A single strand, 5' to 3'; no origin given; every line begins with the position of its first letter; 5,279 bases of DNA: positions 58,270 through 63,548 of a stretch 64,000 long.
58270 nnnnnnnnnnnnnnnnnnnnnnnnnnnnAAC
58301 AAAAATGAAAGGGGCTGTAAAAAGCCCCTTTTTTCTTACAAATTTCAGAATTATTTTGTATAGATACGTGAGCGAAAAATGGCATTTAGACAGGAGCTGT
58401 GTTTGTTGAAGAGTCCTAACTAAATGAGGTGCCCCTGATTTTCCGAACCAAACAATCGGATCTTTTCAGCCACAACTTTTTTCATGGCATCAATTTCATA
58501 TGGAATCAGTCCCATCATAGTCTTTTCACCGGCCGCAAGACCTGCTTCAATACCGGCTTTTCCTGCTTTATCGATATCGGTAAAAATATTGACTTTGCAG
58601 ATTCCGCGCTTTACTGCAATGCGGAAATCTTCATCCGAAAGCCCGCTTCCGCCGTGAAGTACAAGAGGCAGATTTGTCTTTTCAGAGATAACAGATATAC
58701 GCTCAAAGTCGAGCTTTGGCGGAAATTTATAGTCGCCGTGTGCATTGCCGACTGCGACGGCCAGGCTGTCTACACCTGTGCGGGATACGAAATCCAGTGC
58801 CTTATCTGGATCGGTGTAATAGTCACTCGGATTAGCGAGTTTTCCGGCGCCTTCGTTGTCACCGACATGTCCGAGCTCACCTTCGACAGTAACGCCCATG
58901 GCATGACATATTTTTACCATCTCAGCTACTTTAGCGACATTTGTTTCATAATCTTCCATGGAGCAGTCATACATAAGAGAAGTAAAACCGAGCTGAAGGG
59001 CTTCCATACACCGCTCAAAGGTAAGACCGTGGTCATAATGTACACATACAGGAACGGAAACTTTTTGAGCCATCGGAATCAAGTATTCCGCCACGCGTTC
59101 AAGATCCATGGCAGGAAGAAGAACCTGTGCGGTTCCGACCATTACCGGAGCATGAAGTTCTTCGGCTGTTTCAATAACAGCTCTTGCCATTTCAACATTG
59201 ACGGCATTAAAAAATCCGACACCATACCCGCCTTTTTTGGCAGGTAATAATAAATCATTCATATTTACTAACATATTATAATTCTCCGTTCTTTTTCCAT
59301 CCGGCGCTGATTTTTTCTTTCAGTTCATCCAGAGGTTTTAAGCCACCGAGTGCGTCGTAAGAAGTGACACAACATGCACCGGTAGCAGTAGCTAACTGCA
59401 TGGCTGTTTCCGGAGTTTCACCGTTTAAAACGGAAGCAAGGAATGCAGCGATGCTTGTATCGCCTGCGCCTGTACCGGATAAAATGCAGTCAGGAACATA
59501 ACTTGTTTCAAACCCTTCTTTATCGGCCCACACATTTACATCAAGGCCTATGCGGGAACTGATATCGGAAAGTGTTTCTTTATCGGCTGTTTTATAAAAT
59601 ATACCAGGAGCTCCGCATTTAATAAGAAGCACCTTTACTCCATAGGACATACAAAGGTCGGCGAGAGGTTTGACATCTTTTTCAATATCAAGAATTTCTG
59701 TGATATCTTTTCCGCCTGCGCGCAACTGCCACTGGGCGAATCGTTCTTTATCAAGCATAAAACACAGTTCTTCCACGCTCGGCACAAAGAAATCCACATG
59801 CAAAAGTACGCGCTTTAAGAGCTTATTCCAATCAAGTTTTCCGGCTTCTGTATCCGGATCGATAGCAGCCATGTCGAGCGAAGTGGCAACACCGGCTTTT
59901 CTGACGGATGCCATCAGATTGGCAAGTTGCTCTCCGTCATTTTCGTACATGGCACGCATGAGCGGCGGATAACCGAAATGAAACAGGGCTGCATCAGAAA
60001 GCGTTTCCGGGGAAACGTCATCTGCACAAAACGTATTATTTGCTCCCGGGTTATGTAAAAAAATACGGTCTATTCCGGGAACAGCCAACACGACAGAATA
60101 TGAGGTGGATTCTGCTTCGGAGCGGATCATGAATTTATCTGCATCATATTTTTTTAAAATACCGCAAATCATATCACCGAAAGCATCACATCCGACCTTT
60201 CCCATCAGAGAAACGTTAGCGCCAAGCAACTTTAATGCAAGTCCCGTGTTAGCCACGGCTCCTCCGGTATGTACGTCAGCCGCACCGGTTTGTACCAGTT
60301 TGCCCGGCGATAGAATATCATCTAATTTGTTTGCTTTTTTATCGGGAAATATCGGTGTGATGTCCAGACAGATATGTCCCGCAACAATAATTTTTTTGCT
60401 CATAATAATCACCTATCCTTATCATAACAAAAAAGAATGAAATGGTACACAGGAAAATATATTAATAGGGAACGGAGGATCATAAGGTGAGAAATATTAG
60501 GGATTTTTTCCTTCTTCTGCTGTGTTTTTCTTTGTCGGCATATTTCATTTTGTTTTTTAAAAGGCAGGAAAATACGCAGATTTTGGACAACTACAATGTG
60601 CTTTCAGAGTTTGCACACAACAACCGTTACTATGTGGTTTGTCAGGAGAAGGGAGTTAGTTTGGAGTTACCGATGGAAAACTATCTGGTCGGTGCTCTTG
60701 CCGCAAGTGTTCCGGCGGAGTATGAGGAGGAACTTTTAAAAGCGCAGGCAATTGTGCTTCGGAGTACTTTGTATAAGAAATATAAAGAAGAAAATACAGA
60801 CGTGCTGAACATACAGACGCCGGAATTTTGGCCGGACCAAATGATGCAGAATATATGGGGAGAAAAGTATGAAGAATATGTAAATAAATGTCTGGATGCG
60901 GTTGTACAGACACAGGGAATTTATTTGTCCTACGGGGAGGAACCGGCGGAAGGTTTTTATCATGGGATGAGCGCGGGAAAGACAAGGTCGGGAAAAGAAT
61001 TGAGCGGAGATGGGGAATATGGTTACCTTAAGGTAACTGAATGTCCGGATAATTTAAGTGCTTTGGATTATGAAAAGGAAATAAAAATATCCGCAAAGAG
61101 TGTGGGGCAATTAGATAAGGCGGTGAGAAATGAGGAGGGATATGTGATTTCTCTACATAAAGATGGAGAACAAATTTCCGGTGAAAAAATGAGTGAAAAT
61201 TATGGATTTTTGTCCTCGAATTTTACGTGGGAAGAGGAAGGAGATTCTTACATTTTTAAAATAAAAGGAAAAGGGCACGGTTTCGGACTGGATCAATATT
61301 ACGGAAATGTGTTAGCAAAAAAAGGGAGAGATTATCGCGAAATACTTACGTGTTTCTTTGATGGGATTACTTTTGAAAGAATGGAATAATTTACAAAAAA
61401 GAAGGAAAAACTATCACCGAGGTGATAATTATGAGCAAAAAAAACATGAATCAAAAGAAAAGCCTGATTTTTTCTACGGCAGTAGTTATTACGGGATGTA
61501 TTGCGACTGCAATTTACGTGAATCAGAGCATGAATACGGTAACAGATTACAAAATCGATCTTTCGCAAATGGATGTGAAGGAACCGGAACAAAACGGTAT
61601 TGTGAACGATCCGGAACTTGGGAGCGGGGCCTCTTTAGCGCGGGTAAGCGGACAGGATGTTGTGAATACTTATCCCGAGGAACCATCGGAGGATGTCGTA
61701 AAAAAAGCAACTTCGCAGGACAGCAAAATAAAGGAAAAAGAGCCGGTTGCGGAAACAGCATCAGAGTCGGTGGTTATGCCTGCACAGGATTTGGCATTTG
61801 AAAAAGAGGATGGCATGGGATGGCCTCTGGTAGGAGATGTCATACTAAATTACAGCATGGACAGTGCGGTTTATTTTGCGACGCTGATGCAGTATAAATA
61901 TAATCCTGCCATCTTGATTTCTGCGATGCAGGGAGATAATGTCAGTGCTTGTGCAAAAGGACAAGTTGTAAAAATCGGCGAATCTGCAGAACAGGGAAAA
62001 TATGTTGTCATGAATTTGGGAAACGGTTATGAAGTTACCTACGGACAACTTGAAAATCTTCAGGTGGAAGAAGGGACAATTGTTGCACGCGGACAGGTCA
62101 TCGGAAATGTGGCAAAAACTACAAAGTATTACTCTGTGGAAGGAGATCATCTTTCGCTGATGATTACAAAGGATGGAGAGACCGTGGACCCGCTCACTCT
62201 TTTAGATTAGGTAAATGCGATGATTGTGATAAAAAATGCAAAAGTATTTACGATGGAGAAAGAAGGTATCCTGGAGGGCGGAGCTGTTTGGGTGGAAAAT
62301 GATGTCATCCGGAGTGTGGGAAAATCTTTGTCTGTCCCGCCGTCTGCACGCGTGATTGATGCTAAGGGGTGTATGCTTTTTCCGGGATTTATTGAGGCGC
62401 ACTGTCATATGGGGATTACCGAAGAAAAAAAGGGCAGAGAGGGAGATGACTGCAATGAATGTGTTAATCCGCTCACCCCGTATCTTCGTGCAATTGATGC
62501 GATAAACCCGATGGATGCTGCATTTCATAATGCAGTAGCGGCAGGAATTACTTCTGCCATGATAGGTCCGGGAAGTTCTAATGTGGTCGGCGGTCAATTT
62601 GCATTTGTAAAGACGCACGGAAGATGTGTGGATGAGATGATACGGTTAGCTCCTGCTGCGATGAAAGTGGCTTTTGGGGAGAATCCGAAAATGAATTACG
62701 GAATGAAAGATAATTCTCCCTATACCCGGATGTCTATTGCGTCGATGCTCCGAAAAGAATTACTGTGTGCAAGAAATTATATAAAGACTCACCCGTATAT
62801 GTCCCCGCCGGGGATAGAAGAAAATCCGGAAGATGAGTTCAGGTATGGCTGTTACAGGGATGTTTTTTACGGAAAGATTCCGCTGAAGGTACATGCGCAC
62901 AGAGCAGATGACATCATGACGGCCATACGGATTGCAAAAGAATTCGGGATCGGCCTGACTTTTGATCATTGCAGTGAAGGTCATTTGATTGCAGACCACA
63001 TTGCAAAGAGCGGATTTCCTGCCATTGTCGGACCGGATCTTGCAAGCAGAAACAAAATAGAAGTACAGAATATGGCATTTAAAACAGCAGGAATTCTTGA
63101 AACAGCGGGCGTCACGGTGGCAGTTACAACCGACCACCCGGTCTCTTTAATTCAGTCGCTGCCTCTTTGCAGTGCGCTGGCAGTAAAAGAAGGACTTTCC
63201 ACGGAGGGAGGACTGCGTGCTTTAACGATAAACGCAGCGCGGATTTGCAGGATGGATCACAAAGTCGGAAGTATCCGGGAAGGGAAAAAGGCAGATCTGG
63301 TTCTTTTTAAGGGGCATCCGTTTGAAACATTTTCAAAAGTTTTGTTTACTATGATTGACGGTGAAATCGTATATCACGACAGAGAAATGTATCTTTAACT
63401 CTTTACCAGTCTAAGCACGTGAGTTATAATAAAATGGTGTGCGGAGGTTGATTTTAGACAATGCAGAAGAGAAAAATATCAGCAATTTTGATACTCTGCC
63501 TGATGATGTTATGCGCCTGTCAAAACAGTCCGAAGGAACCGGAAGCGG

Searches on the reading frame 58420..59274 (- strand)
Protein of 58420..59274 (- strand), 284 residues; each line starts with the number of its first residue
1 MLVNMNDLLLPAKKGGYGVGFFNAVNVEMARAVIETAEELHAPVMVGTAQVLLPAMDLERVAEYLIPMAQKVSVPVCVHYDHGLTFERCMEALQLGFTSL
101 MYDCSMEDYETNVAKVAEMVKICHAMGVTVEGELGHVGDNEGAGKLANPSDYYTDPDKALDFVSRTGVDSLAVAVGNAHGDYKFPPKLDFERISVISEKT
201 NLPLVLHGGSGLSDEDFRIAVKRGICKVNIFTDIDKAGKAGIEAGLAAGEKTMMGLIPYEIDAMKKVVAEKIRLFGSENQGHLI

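Call 56: search_protein_families(library=pfam, proteins=[window:58420-59274:-])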
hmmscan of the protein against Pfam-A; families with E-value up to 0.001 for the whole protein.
window:58420-59274:- (284 aa): 1 family
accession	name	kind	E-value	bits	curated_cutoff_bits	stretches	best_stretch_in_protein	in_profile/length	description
PF01116.26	F_bP_aldolase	-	5.4e-91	305.4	25.5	1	3-280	1-277/277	Fructose-bisphosphate aldolase class-II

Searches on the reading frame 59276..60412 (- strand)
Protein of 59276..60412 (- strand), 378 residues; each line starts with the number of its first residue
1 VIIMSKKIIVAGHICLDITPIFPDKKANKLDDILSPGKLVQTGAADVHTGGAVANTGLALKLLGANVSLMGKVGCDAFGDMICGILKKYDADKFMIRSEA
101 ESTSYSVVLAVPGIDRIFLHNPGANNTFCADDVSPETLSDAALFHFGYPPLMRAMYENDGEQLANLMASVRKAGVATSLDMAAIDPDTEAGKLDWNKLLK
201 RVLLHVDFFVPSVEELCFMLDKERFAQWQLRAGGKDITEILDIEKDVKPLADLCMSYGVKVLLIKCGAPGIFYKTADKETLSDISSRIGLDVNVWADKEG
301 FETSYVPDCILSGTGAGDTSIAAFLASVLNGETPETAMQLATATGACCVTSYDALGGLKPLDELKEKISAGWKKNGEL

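Call 56: search_protein_families(library=pfam, proteins=[window:59276-60412:-])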
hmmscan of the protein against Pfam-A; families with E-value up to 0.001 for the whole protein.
window:59276-60412:- (378 aa): 1 family
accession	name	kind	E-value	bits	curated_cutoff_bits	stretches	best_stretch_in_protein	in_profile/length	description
PF00294.29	PfkB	-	1.7e-29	103.5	25.8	1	18-354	9-295/302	pfkB family carbohydrate kinase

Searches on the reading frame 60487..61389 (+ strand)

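Call 56: search_protein_families(library=pfam, proteins=[window:60487-61389:+])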
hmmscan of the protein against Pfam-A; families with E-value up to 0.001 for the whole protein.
window:60487-61389:+ (300 aa): 1 family
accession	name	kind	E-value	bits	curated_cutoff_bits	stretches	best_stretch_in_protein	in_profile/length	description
PF08486.15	SpoIID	-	8e-14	52.5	23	1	59-149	9-97/97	Stage II sporulation protein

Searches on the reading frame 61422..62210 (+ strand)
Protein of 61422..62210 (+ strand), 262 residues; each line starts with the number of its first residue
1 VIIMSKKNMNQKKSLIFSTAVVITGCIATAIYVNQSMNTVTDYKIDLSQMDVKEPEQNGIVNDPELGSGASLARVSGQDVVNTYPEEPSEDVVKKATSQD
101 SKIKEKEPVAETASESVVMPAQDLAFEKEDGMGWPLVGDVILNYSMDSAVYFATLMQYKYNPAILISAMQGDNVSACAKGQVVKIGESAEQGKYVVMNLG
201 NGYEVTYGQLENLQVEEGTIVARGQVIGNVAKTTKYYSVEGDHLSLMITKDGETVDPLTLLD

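Call 56: search_protein_families(library=pfam, proteins=[window:61422-62210:+])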
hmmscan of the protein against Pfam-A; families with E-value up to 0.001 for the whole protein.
window:61422-62210:+ (262 aa): 1 family
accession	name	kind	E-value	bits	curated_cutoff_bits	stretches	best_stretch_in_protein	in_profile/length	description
PF01551.29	Peptidase_M23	-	3.7e-19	69.2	28.7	1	161-257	3-96/96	Peptidase family M23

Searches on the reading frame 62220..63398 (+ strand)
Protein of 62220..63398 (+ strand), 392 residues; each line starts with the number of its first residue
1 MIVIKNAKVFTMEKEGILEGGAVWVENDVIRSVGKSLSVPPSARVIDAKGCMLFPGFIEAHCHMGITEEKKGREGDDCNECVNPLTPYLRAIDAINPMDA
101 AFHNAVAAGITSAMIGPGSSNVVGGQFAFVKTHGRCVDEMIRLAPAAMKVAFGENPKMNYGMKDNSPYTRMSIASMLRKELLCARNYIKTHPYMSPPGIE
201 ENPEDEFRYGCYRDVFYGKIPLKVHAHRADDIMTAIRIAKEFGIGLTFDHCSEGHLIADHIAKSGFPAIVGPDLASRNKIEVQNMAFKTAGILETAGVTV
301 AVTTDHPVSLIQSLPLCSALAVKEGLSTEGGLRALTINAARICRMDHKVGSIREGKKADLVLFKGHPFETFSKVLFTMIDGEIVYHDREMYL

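Call 56: search_protein_families(library=pfam, proteins=[window:62220-63398:+])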
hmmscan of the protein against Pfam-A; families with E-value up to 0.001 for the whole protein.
window:62220-63398:+ (392 aa): 2 families
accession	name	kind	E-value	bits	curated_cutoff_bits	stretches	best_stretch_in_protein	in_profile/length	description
PF07969.17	Amidohydro_3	-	7.1e-19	69.1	29.7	2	293-385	362-472/472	Amidohydrolase family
PF01979.26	Amidohydro_1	-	9e-19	68.3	25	1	52-384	1-345/345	Amidohydrolase family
